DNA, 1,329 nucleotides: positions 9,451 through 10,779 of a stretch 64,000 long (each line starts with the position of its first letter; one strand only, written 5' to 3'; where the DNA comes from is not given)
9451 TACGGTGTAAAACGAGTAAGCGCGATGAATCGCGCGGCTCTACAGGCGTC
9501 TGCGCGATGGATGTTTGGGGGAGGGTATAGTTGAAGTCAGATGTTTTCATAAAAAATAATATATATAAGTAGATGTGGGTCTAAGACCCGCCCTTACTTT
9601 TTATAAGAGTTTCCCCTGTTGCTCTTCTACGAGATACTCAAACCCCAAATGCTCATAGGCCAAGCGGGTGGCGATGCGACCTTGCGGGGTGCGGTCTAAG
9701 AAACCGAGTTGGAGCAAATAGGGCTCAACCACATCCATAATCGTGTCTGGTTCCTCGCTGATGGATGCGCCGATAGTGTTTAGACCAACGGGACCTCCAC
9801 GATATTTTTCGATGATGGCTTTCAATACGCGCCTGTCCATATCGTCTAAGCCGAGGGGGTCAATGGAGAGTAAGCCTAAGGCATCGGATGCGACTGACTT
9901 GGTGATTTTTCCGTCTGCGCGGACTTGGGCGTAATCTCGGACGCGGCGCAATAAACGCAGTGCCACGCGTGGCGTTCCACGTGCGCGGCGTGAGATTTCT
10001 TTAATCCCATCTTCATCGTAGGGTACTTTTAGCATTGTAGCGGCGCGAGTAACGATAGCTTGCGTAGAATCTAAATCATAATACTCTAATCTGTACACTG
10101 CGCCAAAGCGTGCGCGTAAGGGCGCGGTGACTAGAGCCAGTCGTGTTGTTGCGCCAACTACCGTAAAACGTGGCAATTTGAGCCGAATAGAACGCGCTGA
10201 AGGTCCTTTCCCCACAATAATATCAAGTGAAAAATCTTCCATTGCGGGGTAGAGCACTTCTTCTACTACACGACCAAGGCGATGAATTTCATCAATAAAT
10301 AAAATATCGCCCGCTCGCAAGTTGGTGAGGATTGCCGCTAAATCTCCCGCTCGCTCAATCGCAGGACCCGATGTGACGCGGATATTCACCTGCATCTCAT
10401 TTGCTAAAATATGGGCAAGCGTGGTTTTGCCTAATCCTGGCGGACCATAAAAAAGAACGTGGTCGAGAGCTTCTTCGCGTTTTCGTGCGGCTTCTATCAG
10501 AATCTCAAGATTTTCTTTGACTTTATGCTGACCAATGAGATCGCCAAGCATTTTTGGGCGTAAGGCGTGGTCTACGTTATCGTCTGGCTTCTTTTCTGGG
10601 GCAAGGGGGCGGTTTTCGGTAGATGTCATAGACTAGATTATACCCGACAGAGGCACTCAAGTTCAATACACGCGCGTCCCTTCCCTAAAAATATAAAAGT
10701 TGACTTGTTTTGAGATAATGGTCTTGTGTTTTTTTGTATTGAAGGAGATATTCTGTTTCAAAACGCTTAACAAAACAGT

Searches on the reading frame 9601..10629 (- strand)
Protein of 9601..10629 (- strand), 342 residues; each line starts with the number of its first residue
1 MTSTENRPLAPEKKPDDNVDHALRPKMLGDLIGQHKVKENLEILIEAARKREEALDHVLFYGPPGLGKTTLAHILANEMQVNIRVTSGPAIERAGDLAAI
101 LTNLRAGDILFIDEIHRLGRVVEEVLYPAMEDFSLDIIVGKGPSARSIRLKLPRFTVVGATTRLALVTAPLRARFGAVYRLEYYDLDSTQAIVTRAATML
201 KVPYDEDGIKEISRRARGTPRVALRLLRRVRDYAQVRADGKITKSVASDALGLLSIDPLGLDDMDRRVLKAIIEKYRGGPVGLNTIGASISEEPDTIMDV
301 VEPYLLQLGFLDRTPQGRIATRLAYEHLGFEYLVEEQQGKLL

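Call 17: find_encoding_contigs(protein=window:9601-10629:-, flank=10000, max_places=6)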
Protein window:9601-10629:- (342 aa): 2 contigs read that carry it; 1 place shown.
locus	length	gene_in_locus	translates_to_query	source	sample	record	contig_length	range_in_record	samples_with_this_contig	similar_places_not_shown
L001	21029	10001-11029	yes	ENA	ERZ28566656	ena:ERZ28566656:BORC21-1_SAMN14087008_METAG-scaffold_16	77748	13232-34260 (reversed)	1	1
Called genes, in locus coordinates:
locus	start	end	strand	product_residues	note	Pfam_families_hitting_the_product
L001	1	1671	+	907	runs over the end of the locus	PF00989:PAS, PF08448:PAS_4 (weak), PF13188:PAS_8, PF13426:PAS_9, PF00512:HisKA, PF02518:HATPase_c, PF00072:Response_reg, PF01627:Hpt, +2 more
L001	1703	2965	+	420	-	PF00072:Response_reg, PF06564:CBP_BcsQ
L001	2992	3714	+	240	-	PF04964:Flp_Fap (weak), PF06439:3keto-disac_hyd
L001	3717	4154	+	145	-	-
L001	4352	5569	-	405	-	PF00072:Response_reg, PF06564:CBP_BcsQ, PF13614:AAA_31 (weak)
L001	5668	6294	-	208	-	PF14681:UPRTase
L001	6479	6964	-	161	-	PF00353:HemolysinCabind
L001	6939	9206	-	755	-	PF00717:Peptidase_S24, PF17231:DUF5305, PF13487:HD_5, PF01966:HD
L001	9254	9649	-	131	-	-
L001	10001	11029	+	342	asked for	PF05496:RuvB_N, PF00004:AAA, PF07728:AAA_5 (weak), PF17864:AAA_lid_4, PF05491:WHD_RuvB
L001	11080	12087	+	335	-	PF02547:Queuosine_synth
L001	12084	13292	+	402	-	PF01411:tRNA-synt_2c (weak), PF07973:tRNA_SAD, PF02272:DHHA1 (weak)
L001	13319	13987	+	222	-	PF03167:UDG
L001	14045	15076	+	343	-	PF23493:CysS_C (weak)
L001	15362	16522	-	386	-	PF00091:Tubulin, PF12327:FtsZ_C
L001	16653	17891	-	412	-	PF11104:PilM_2 (faint), PF14450:FtsA, PF02491:SHS2_FTSA, PF06277:EutA (weak), PF06723:MreB_Mbl, PF08841:DDR (faint), PF14450:FtsA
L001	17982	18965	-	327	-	PF08478:POTRA_1 (weak)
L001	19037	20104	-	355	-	PF01820:Dala_Dala_lig_N, PF02786:CPSase_L_D2, PF07478:Dala_Dala_lig_C, PF08443:RimK (faint), PF02222:ATP-grasp (faint)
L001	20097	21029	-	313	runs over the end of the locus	PF01565:FAD_binding_4, PF02873:MurB_C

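Call 20: find_encoding_contigs(protein=L001:19037-20104:-, flank=10000, max_places=6)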
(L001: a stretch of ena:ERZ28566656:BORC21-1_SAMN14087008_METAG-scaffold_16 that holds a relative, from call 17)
Protein L001:19037-20104:- (355 aa): 3 contigs read that carry it; 2 places shown.
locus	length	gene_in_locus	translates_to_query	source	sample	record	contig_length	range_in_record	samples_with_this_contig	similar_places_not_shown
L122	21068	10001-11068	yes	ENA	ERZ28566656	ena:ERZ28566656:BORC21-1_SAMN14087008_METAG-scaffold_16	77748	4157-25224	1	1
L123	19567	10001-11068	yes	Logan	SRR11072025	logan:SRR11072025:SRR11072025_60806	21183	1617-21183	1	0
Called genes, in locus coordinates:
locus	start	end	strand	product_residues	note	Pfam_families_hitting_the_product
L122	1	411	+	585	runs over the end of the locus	PF03717:PBP_dimer, PF00905:Transpeptidase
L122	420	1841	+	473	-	PF01225:Mur_ligase, PF08245:Mur_ligase_M, PF02875:Mur_ligase_C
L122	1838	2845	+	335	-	PF00953:Glycos_transf_4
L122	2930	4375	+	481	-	PF21799:MurD-like_N, PF08245:Mur_ligase_M, PF02875:Mur_ligase_C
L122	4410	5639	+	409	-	PF01098:FTSW_RODA_SPOVE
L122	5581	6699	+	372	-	PF03033:Glyco_transf_28, PF04101:Glyco_tran_28_C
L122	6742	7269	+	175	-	PF02674:Colicin_V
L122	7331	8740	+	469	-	PF01225:Mur_ligase, PF08245:Mur_ligase_M, PF02875:Mur_ligase_C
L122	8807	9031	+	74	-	-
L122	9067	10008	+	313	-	PF01565:FAD_binding_4, PF02873:MurB_C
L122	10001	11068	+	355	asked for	PF01820:Dala_Dala_lig_N, PF02786:CPSase_L_D2, PF07478:Dala_Dala_lig_C, PF08443:RimK (faint), PF02222:ATP-grasp (faint)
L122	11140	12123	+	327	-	PF08478:POTRA_1 (weak)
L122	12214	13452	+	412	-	PF11104:PilM_2 (faint), PF14450:FtsA, PF02491:SHS2_FTSA, PF06277:EutA (weak), PF06723:MreB_Mbl, PF08841:DDR (faint), PF14450:FtsA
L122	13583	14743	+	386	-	PF00091:Tubulin, PF12327:FtsZ_C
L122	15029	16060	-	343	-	PF23493:CysS_C (weak)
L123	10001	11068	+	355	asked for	PF01820:Dala_Dala_lig_N, PF02786:CPSase_L_D2, PF07478:Dala_Dala_lig_C, PF08443:RimK (faint), PF02222:ATP-grasp (faint)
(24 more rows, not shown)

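Call 21: find_homologous_proteins(query=L001:4352-5569:-, max_evalue=1e-30)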
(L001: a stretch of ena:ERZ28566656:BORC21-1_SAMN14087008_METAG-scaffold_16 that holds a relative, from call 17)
Query L001:4352-5569:- (405 aa): 5104 proteins with E <= 1e-30 among 8000 candidates; the best 120 are listed.
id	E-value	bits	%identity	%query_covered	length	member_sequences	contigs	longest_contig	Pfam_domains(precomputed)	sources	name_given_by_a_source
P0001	4.7e-259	877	100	100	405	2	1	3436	PF13614.13,PF06564.19,PF00072.31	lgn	-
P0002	1.2e-235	800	90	100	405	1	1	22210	PF13614.13,PF06564.19,PF00072.31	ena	-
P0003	1.4e-202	691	77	100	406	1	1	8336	PF10609.16,PF13614.13,PF06564.19,PF00072.31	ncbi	-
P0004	8.7e-197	672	74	100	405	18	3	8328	PF10609.16,PF13614.13,PF06564.19,PF00072.31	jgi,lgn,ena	-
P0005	2.3e-196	670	74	100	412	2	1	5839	PF10609.16,PF13614.13,PF06564.19,PF00072.31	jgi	-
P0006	1.4e-183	628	70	99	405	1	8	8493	PF10609.16,PF13614.13,PF06564.19,PF00072.31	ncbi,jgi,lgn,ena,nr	ncbi:MAG: response regulator [Anaerolineae bacterium]|jgi:pilus assembly protein CpaE|nr:response re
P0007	2.8e-183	627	68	99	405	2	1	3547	PF13614.13,PF06564.19,PF00072.31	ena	-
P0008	6.1e-183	626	70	99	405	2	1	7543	PF13614.13,PF06564.19,PF00072.31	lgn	-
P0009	1.3e-182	625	69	100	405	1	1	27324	PF10609.16,PF13614.13,PF06564.19,PF00072.31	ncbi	-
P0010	1.6e-182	625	69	99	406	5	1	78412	PF10609.16,PF13614.13,PF06564.19,PF00072.31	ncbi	-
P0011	7.9e-181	619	69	100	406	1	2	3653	PF10609.16,PF13614.13,PF06564.19,PF00072.31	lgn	-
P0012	7.0e-180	616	67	100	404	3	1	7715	PF13614.13,PF06564.19,PF00072.31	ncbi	-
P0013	2.7e-179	614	67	100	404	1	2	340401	PF13614.13,PF06564.19,PF00072.31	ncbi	-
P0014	3.2e-179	614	67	99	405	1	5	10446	PF13614.13,PF06564.19,PF00072.31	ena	-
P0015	4.2e-177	607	67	100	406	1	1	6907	PF10609.16,PF13614.13,PF06564.19,PF00072.31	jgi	-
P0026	3.9e-170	584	74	88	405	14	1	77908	PF10609.16,PF13614.13,PF06564.19,PF00072.31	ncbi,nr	ncbi:MAG: response regulator, partial [Anaerolineae bacterium]|nr:response regulator [Anaerolineae b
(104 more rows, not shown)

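Call 22: find_encoding_contigs(protein=P0002, flank=10000, max_places=4)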
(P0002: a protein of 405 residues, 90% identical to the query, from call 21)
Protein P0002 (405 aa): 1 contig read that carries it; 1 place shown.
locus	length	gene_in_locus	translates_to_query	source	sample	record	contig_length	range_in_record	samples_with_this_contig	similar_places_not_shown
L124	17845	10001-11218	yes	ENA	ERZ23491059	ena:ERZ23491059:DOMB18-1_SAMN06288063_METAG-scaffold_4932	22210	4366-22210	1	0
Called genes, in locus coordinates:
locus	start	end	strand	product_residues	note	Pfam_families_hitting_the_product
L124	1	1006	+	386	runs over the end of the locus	PF00091:Tubulin, PF12327:FtsZ_C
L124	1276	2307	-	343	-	PF23493:CysS_C (weak)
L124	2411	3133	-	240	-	PF03167:UDG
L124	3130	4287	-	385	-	PF13173:AAA_14, PF13635:DUF4143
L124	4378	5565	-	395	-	PF07973:tRNA_SAD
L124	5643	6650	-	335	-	PF02547:Queuosine_synth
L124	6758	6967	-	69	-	PF21748:UPF0150, PF15919:HicB_lk_antitox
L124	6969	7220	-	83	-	PF07927:HicA_toxin (weak)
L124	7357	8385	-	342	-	PF05496:RuvB_N, PF00004:AAA, PF07728:AAA_5 (weak), PF17864:AAA_lid_4, PF05491:WHD_RuvB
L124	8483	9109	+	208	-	PF14681:UPRTase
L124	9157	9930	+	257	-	-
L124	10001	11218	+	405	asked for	PF00072:Response_reg, PF06564:CBP_BcsQ, PF13614:AAA_31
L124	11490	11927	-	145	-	PF13620:CarboxypepD_reg (faint), PF13715:CarbopepD_reg_2 (faint)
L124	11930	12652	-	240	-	PF04964:Flp_Fap (weak), PF06439:3keto-disac_hyd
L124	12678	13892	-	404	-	PF00072:Response_reg, PF06564:CBP_BcsQ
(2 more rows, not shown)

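Call 23: find_encoding_contigs(protein=P0003, flank=10000, max_places=4)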
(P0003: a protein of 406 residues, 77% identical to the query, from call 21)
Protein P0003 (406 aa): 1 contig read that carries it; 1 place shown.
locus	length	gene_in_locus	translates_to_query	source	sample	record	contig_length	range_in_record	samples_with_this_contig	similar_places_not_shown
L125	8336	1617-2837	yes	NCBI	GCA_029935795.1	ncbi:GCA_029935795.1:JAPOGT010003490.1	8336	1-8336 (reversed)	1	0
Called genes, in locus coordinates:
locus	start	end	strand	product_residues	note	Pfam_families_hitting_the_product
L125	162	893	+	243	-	PF06439:3keto-disac_hyd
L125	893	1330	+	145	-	PF13620:CarboxypepD_reg (weak), PF13715:CarbopepD_reg_2 (weak)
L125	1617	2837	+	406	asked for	PF00072:Response_reg, PF06564:CBP_BcsQ, PF10609:ParA (faint), PF13614:AAA_31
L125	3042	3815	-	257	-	-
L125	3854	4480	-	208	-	PF14681:UPRTase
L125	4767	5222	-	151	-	PF00353:HemolysinCabind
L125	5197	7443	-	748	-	PF17231:DUF5305, PF01966:HD, PF13487:HD_5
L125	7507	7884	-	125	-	-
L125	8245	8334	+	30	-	?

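Call 24: find_encoding_contigs(protein=P0013, flank=10000, max_places=4)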
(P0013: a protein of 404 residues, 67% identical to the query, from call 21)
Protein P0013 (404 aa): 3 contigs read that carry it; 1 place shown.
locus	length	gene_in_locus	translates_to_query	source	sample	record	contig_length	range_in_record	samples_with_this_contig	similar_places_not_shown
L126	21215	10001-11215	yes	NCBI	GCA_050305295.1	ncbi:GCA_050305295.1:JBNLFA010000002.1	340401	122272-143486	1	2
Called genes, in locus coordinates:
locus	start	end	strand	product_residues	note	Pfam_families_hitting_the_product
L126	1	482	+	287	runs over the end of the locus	PF01209:Ubie_methyltran, PF01135:PCMT (weak), PF02353:CMAS, PF13489:Methyltransf_23, PF13649:Methyltransf_25, PF13847:Methyltransf_31, PF08241:Methyltransf_11, PF08242:Methyltransf_12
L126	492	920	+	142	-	PF00293:NUDIX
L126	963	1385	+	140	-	-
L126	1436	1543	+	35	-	-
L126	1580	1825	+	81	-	-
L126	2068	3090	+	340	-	PF00044:Gp_dh_N, PF02800:Gp_dh_C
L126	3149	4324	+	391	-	PF00162:PGK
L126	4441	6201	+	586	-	PF00069:Pkinase, PF01636:APH (faint), PF07714:PK_Tyr_Ser-Thr, PF03109:ABC1 (weak), PF14559:TPR_19 (faint)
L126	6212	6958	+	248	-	PF00121:TIM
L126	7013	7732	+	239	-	-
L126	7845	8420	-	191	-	-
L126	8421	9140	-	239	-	-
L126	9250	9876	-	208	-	PF14681:UPRTase, PF00156:Pribosyltran (weak)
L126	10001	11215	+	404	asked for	PF00072:Response_reg, PF06564:CBP_BcsQ, PF13614:AAA_31 (faint)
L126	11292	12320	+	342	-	PF05496:RuvB_N, PF00004:AAA, PF07728:AAA_5 (weak), PF17864:AAA_lid_4, PF05491:WHD_RuvB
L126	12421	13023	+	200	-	PF01797:Y1_Tnp (weak)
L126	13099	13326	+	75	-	PF11146:DUF2905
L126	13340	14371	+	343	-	-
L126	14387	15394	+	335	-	PF02547:Queuosine_synth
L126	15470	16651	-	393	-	PF00291:PALP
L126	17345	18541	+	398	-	PF01476:LysM, PF23473:LysM3_LYK4_5 (weak), PF00188:CAP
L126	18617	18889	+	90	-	PF01649:Ribosomal_S20p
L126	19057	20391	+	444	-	PF00004:AAA (faint)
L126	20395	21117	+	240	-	PF03009:GDPD, PF13653:GDPD_2 (weak)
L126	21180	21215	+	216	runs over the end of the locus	PF12535:Nudix_N, PF00293:NUDIX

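Call 53: search_protein_families(library=pfam, proteins=[L126:12421-13023:+], max_evalue=0.01)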
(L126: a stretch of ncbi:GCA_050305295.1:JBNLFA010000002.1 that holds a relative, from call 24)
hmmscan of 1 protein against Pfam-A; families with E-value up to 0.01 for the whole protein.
L126:12421-13023:+ (200 aa): 1 family
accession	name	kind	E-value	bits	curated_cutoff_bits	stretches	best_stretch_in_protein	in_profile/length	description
PF01797.21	Y1_Tnp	-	7.9e-06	26.4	23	1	42-123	10-89/121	Transposase IS200 like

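Call 55: find_encoding_contigs(protein=P0004, flank=10000, max_places=4)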
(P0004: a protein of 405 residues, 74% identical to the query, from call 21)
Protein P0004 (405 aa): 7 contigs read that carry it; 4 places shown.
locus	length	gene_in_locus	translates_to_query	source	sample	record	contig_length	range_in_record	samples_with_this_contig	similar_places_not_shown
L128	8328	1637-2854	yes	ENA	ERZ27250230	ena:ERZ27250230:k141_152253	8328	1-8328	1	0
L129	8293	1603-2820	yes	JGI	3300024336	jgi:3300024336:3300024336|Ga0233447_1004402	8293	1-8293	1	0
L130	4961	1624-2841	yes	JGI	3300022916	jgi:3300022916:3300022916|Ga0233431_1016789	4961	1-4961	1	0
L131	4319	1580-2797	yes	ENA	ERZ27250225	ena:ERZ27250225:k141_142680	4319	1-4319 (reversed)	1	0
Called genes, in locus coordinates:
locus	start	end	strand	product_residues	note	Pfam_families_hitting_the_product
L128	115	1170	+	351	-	PF24107:DUF7382 (faint), PF02369:Big_1 (faint), PF17789:MG4 (faint), PF24025:Ig_DR_A0283-like (faint), PF13620:CarboxypepD_reg (faint)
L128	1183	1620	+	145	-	-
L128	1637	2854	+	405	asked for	PF00072:Response_reg, PF06564:CBP_BcsQ, PF10609:ParA (faint), PF13614:AAA_31 (weak)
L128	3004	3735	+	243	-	PF06439:3keto-disac_hyd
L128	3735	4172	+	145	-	-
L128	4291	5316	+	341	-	PF05496:RuvB_N, PF00004:AAA, PF07728:AAA_5 (weak), PF17864:AAA_lid_4, PF05491:WHD_RuvB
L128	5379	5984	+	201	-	PF01797:Y1_Tnp (weak)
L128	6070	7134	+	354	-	PF02547:Queuosine_synth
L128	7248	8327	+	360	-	?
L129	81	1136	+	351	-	PF24107:DUF7382 (faint), PF02369:Big_1 (faint), PF17789:MG4 (faint), PF24025:Ig_DR_A0283-like (faint), PF13620:CarboxypepD_reg (faint)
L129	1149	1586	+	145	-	-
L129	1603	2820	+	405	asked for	PF00072:Response_reg, PF06564:CBP_BcsQ, PF10609:ParA (faint), PF13614:AAA_31 (weak)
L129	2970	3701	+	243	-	PF06439:3keto-disac_hyd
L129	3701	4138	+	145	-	-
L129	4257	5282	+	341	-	PF05496:RuvB_N, PF00004:AAA, PF07728:AAA_5 (weak), PF17864:AAA_lid_4, PF05491:WHD_RuvB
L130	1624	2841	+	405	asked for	PF00072:Response_reg, PF06564:CBP_BcsQ, PF10609:ParA (faint), PF13614:AAA_31 (weak)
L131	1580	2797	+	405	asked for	PF00072:Response_reg, PF06564:CBP_BcsQ, PF10609:ParA (faint), PF13614:AAA_31 (weak)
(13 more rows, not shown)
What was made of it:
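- Closest known: REP / REPIN elements mobilised by RAYT. Same: RAYT-like Y1 genes exist in relatives next to ruvB (calls 24, 53, 55).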

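Call 56: find_encoding_contigs(protein=P0026, flank=10000, max_places=3)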
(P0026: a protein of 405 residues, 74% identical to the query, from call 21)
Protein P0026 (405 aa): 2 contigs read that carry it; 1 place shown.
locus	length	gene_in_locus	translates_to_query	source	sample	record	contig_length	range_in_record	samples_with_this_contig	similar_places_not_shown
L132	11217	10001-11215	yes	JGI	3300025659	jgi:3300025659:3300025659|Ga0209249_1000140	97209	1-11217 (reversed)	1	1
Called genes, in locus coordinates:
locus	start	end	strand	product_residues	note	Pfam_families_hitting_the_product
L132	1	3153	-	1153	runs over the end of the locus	PF17757:UvrB_inter, PF02559:CarD_TRCF_RID, PF00270:DEAD, PF04851:ResIII (weak), PF00271:Helicase_C, PF03461:TRCF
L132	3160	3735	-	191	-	PF01195:Pept_tRNA_hydro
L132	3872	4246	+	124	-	PF03259:Robl_LC7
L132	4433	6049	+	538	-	PF06418:CTP_synth_N, PF00117:GATase, PF07722:Peptidase_C26 (weak)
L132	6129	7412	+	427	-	PF03952:Enolase_N, PF00113:Enolase_C, PF13378:MR_MLE_C (weak), PF07476:MAAL_C (weak)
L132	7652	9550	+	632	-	PF24107:DUF7382 (faint), PF02369:Big_1 (faint), PF13620:CarboxypepD_reg (faint), PF17789:MG4 (faint), PF23193:NOMO_3rd (faint), PF24025:Ig_DR_A0283-like (faint)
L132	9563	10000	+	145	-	-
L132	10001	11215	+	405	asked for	PF00072:Response_reg, PF06564:CBP_BcsQ, PF10609:ParA (weak), PF13614:AAA_31 (weak)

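Call 57: find_encoding_contigs(protein=P0010, flank=10000, max_places=3)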
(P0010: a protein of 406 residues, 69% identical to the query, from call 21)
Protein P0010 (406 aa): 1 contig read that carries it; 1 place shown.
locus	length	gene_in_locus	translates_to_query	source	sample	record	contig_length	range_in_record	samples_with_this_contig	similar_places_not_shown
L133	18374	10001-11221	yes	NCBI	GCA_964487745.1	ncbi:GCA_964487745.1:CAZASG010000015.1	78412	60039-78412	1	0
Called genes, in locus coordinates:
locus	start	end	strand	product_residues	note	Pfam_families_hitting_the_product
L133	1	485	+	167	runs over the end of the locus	PF13302:Acetyltransf_3, PF00583:Acetyltransf_1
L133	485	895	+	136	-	PF00892:EamA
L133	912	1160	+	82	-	-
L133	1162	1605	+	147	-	PF00293:NUDIX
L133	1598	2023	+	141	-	PF00583:Acetyltransf_1, PF13673:Acetyltransf_10 (weak), PF13508:Acetyltransf_7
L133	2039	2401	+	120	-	-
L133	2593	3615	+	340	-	PF00044:Gp_dh_N, PF02800:Gp_dh_C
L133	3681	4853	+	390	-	PF00162:PGK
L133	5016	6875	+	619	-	PF00069:Pkinase, PF01636:APH (faint), PF07714:PK_Tyr_Ser-Thr, PF03109:ABC1 (weak), PF13432:TPR_16 (weak), PF14559:TPR_19 (weak)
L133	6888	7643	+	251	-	PF00121:TIM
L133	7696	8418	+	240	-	-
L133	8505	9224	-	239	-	-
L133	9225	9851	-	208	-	PF14681:UPRTase, PF00156:Pribosyltran (weak)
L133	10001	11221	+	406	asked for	PF00072:Response_reg, PF06564:CBP_BcsQ, PF10609:ParA (faint), PF13614:AAA_31 (weak)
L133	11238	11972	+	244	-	PF06439:3keto-disac_hyd (weak)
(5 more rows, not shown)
